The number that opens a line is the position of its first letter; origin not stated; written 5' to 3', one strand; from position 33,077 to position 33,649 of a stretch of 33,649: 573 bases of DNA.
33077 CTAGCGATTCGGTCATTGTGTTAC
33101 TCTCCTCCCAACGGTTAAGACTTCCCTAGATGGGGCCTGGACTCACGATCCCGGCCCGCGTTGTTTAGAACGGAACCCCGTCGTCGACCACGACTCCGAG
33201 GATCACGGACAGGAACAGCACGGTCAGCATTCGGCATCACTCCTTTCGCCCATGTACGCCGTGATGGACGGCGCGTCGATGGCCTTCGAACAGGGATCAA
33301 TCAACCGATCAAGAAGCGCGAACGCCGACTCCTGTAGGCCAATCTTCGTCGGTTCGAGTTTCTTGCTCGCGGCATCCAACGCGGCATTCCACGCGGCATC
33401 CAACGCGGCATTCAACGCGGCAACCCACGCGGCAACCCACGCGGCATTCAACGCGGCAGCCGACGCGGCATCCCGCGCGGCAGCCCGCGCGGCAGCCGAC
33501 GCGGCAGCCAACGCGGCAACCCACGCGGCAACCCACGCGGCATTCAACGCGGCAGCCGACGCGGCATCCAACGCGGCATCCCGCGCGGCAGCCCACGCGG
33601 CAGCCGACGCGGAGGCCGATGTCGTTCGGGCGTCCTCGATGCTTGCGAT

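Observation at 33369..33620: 12-nt tandem array encoding an (x-x-Ala-Ala)n Trp/Ala-rich protein, open in all three minus frames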

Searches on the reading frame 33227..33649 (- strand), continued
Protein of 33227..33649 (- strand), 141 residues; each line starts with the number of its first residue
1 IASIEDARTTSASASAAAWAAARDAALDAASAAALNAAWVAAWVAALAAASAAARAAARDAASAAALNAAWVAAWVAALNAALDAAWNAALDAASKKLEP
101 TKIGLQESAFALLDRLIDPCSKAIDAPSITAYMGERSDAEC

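Call 77: search_protein_families(library=padloc, proteins=[P0006, P0007, P0003, window:33227-33649:-], max_evalue=0.01)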
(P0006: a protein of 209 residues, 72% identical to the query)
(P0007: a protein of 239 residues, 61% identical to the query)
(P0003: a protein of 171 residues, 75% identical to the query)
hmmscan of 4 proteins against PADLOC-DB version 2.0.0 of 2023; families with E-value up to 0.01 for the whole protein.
P0006 (209 aa): 0 families

P0007 (239 aa): 0 families

P0003 (171 aa): 0 families

seq(141 aa): 0 families

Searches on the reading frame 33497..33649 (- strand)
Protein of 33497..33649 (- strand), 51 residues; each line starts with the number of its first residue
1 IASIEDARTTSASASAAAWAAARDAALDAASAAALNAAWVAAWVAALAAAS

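Call 56: find_homologous_proteins(query=window:33497-33649:-, max_evalue=10)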
Query seq(51 aa): 116 candidates shared short words with the query, none scored E <= 10.
